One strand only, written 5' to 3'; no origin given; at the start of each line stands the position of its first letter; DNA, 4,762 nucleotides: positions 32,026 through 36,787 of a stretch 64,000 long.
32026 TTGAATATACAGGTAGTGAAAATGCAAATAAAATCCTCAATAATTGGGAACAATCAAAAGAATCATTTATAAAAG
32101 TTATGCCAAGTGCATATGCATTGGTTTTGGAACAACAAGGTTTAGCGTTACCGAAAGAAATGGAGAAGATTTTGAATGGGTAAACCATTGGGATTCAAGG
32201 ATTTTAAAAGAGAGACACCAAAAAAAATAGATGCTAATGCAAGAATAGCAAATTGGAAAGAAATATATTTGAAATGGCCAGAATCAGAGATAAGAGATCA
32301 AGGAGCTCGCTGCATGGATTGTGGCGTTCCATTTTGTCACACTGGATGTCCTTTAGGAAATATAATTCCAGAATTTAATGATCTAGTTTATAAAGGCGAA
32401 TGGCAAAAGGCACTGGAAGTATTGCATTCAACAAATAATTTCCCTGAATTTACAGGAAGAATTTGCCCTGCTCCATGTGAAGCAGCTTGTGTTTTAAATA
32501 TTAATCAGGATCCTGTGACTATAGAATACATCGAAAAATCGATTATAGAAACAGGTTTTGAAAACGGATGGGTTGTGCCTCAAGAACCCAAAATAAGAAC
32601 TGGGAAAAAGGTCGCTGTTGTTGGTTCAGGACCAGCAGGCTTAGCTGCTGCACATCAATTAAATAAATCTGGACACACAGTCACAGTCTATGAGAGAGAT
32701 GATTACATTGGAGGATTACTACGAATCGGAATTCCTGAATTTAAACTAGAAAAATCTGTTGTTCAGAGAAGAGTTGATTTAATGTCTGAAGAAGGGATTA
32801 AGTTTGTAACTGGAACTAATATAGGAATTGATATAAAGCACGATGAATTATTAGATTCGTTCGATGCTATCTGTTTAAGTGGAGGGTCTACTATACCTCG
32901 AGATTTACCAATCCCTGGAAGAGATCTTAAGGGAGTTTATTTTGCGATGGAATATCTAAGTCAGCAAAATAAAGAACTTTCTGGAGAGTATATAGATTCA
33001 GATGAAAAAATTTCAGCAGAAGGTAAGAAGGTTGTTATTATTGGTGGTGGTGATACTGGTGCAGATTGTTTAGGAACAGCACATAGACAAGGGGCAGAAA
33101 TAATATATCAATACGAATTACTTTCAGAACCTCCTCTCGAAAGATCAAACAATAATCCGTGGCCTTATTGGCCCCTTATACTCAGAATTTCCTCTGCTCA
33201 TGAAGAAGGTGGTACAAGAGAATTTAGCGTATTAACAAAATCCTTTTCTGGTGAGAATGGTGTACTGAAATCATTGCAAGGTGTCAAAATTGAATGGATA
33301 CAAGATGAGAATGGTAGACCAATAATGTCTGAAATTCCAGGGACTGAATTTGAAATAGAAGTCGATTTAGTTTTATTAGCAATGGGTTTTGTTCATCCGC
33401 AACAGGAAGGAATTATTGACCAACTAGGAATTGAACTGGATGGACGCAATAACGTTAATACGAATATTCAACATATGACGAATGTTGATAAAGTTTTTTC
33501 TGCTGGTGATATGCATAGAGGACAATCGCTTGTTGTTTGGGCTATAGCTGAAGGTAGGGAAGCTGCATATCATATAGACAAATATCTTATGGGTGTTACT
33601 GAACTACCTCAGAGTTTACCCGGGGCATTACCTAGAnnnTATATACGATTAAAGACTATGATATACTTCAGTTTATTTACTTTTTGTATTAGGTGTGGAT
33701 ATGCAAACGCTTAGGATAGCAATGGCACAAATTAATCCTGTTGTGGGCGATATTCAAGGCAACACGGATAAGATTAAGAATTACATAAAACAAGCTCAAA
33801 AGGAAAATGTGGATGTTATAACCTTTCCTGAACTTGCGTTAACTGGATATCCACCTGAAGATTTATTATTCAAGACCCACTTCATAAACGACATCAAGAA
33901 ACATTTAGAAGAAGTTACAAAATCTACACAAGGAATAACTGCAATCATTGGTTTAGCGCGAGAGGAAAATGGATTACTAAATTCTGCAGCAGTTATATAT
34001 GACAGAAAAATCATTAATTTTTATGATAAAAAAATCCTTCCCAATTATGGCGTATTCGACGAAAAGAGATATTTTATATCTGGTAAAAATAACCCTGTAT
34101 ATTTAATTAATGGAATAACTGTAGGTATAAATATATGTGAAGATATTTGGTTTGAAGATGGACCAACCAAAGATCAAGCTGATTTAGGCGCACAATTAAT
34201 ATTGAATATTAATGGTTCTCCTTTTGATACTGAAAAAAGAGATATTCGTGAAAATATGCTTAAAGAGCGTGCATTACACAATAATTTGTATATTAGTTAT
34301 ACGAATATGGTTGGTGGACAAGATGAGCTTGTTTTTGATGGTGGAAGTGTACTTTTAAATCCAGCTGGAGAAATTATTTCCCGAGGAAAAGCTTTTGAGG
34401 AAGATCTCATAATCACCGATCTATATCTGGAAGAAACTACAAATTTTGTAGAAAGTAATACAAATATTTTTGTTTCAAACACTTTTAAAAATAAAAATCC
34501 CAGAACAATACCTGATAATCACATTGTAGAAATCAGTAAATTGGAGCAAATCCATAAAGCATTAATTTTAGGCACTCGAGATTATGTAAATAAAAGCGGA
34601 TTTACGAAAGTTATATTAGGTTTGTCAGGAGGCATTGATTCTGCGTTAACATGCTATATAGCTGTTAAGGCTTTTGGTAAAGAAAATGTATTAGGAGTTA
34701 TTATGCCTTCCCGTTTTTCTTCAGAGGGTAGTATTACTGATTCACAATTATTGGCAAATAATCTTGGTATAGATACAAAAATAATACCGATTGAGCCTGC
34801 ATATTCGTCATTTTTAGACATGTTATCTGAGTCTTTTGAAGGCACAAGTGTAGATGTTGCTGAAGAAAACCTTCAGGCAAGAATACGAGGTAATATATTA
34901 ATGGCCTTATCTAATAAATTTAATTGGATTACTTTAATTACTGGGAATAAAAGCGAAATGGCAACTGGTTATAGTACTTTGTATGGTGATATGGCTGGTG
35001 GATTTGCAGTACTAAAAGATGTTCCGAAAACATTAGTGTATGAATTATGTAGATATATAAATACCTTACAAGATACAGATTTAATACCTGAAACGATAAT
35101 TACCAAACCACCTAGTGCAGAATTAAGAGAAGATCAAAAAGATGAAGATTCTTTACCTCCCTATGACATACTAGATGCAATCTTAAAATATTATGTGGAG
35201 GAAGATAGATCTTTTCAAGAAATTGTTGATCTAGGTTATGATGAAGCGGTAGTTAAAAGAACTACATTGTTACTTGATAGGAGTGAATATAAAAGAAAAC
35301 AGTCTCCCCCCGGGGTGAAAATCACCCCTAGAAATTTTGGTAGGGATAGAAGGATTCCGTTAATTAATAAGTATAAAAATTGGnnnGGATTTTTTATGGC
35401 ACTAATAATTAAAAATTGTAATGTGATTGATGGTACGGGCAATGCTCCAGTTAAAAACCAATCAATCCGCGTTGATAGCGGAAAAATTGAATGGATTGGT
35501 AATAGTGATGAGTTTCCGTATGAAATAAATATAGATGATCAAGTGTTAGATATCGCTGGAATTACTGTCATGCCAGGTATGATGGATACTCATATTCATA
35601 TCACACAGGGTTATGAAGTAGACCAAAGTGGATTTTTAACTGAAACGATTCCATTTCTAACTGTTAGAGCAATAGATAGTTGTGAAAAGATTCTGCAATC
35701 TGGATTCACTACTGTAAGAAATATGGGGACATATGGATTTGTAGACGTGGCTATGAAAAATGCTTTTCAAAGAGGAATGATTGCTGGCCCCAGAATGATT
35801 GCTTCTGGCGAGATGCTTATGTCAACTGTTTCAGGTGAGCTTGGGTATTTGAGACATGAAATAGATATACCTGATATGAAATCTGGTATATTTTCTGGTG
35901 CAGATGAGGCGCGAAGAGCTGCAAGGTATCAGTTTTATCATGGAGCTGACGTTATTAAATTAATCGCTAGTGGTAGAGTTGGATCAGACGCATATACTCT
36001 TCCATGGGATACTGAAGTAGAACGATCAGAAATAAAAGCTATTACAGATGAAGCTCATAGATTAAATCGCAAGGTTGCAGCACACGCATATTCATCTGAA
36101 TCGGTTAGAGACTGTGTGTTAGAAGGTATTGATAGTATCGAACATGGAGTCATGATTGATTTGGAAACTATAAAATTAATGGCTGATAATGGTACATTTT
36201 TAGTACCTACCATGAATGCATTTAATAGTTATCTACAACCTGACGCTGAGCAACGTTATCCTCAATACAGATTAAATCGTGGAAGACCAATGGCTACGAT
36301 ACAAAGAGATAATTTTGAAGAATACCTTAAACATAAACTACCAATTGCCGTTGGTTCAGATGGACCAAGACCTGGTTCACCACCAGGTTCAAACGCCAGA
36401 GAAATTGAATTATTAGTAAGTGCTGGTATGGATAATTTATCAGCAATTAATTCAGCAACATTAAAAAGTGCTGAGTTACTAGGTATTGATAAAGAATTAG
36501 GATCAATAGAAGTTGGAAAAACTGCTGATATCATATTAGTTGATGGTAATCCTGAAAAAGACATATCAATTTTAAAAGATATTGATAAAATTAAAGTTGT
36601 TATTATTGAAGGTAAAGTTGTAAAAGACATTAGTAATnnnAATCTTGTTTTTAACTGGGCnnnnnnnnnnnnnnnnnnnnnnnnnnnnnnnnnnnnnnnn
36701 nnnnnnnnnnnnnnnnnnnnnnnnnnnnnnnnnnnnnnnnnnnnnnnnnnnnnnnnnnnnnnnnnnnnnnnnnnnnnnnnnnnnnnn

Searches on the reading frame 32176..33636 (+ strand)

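Call 47: search_protein_families(library=pfam, proteins=[window:32176-33636:+], max_evalue=0.00001)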
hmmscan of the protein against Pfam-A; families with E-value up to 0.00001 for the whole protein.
window:32176-33636:+ (487 aa): 9 families
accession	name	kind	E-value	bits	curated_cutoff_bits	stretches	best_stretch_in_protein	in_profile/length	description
PF07992.20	Pyr_redox_2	-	5.5e-28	98.6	26.1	1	144-460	1-291/291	Pyridine nucleotide-disulphide oxidoreductase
PF14691.11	Fer4_20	-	4.9e-26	91.2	25.8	1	23-131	1-112/113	Dihydroprymidine dehydrogenase domain II, 4Fe-4S cluster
PF13450.12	NAD_binding_8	-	6.8e-10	39.5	21.9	1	148-182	1-35/68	NAD(P)-binding Rossmann-like domain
PF00070.33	Pyr_redox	-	3.8e-09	37.4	22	0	145-216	1-63/82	Pyridine nucleotide-disulphide oxidoreductase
PF13738.12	Pyr_redox_3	-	3.2e-08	33.6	30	0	148-175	2-30/305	Pyridine nucleotide-disulphide oxidoreductase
PF12831.13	FAD_oxidored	-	3.9e-07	30.2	27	1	146-182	2-38/416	FAD dependent oxidoreductase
PF01266.30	DAO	-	1.2e-06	28.8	27.9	1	145-179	1-35/353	FAD dependent oxidoreductase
PF03486.20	HI0933_like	-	1.8e-06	28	50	0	145-180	2-37/244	HI0933-like protein Rossmann domain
PF01593.30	Amino_oxidase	-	3.2e-06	27.1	19.8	1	154-183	2-31/443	Flavin containing amine oxidoreductase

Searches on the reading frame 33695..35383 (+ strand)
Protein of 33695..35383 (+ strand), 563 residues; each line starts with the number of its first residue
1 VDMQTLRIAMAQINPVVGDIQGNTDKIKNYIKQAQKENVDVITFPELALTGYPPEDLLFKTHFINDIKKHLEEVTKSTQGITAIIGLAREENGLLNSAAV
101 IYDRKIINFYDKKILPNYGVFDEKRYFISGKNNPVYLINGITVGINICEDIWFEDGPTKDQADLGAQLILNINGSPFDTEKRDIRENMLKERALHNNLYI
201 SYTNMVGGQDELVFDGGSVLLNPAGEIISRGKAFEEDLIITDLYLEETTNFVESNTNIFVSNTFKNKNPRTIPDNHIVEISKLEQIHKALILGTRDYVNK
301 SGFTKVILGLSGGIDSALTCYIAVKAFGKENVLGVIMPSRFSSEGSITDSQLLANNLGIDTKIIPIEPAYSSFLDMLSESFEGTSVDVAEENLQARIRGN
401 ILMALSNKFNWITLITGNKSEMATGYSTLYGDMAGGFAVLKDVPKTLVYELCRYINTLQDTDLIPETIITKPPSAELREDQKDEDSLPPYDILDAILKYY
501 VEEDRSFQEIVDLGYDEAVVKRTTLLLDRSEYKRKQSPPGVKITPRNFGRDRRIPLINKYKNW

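Call 47: search_protein_families(library=pfam, proteins=[window:33695-35383:+], max_evalue=0.00001)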
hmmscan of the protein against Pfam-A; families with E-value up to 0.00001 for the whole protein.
window:33695-35383:+ (563 aa): 2 families
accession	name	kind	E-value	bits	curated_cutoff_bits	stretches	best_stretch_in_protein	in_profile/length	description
PF02540.23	NAD_synthase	-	1.2e-77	260.8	21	1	290-536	5-241/242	NAD synthase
PF00795.27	CN_hydrolase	-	2.3e-33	116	23.2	1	7-249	1-252/256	Carbon-nitrogen hydrolase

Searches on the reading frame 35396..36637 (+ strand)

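Call 47: search_protein_families(library=pfam, proteins=[window:35396-36637:+], max_evalue=0.00001)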
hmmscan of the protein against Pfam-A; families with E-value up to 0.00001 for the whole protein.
window:35396-36637:+ (414 aa): 2 families
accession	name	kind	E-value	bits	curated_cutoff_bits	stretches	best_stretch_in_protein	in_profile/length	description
PF01979.26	Amidohydro_1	-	8.1e-49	167.1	25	1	57-409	1-345/345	Amidohydrolase family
PF07969.17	Amidohydro_3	-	5.2e-13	49.7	29.7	1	213-409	264-471/472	Amidohydrolase family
